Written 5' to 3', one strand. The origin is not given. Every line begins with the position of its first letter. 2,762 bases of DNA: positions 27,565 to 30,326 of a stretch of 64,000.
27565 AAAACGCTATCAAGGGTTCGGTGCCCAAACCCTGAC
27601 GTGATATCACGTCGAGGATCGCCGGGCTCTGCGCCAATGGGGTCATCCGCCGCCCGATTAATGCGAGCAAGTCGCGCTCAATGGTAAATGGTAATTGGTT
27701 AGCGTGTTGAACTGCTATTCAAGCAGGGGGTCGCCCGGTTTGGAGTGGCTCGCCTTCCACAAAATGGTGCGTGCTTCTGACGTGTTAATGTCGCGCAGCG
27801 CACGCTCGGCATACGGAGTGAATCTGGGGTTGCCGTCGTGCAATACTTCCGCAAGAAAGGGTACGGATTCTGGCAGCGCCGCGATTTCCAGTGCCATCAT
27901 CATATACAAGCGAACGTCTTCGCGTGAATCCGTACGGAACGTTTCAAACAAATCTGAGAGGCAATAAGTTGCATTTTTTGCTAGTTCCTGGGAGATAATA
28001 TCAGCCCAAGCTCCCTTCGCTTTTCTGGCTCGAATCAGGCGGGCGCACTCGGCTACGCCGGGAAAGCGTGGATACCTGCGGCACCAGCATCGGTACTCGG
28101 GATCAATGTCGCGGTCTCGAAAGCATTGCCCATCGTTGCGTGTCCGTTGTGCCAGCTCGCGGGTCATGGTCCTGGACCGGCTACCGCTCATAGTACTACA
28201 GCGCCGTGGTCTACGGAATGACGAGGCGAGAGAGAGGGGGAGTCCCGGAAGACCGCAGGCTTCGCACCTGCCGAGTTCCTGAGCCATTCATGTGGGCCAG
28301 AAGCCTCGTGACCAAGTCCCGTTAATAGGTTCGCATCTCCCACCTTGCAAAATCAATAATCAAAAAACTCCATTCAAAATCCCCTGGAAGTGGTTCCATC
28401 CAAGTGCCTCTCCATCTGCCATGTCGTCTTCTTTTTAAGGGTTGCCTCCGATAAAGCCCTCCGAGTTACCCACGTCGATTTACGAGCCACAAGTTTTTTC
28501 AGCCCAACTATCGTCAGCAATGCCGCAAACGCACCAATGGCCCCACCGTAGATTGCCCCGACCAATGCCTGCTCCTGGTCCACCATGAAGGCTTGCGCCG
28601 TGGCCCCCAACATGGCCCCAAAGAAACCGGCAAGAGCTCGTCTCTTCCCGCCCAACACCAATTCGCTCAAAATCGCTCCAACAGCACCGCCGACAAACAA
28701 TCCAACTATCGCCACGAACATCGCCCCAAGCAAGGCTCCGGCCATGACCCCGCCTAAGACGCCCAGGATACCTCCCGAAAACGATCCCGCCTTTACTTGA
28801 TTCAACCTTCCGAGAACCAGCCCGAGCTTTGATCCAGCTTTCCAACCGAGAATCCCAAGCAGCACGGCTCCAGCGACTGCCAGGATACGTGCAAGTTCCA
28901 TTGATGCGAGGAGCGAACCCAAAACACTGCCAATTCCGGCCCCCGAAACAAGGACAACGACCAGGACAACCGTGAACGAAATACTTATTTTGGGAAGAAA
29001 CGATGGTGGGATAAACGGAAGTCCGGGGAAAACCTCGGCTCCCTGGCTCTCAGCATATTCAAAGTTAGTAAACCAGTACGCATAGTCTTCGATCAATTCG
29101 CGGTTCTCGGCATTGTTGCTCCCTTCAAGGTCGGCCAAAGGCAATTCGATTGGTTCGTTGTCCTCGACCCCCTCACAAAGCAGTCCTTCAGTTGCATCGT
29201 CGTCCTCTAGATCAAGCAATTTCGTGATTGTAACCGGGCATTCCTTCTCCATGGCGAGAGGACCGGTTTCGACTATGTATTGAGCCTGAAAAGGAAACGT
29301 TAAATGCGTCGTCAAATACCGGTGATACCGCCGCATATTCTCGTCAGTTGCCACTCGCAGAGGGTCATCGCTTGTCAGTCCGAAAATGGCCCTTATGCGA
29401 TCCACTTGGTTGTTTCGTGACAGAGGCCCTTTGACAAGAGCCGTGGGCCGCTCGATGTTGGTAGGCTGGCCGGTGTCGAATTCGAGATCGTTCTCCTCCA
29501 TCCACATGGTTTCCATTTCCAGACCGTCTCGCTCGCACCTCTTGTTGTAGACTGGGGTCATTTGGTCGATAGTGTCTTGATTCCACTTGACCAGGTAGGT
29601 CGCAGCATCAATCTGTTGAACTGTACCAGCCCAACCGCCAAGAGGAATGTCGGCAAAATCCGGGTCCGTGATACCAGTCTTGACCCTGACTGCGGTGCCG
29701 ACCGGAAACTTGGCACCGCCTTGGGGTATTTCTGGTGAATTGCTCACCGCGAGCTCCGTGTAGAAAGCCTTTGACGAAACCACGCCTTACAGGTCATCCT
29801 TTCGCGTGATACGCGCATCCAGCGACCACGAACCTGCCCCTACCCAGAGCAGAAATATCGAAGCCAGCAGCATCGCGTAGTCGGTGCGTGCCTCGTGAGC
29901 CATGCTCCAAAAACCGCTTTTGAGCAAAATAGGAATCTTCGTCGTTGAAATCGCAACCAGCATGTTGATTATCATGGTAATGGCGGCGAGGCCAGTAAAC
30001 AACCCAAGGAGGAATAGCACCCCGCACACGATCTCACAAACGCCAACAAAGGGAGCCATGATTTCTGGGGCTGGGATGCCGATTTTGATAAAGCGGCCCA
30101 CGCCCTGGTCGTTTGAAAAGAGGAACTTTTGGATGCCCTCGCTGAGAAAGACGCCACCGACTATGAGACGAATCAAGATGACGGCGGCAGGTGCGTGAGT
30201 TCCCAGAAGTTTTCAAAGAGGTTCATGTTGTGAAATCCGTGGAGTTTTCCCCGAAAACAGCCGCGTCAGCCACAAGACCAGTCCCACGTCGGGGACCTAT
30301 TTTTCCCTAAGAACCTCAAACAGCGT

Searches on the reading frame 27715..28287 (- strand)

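Call 10: search_protein_families(library=pfam, max_evalue=0.01, proteins=[window:27715-28287:-])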
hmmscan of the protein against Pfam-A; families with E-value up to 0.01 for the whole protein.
window:27715-28287:- (190 aa): 2 families
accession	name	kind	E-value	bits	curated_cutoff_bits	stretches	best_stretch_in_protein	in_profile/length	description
PF13646.12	HEAT_2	-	1.4e-05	25.8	27.7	1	112-186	3-77/88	HEAT repeats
PF10193.14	Telomere_reg-2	-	0.0052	17.6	23.6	1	79-153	25-95/112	Telomere length regulation protein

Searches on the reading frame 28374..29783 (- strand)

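Call 10: search_protein_families(library=pfam, max_evalue=0.01, proteins=[window:28374-29783:-])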
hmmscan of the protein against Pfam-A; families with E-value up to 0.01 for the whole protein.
window:28374-29783:- (469 aa): 1 family
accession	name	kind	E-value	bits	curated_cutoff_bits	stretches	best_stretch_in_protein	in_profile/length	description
PF11535.13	Calci_bind_CcbP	-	1.4e-09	38.9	21.5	1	148-238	16-105/105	Calcium binding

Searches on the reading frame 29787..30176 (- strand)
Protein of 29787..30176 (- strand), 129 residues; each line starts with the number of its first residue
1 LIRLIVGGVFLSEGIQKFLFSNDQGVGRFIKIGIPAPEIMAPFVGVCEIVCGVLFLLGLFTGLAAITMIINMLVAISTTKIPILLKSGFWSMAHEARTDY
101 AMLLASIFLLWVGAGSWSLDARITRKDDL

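Call 10: search_protein_families(library=pfam, max_evalue=0.01, proteins=[window:29787-30176:-])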
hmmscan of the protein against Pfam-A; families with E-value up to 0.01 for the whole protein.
window:29787-30176:- (129 aa): 5 families
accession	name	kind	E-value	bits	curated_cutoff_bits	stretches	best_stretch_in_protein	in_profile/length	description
PF07681.17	DoxX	-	1.5e-18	67.6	23.6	1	2-78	5-82/85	DoxX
PF07291.16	MauE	-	5e-06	27.3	27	1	2-74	8-82/128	Methylamine utilisation protein MauE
PF13564.11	DoxX_2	-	8.6e-05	23.1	26.3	1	6-78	6-80/103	DoxX-like family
PF04173.18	DoxD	-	0.0001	22.7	22.7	1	44-126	71-147/167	TQO small subunit DoxD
PF07298.16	NnrU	-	0.0084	16.2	24.7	1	48-122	77-145/188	NnrU protein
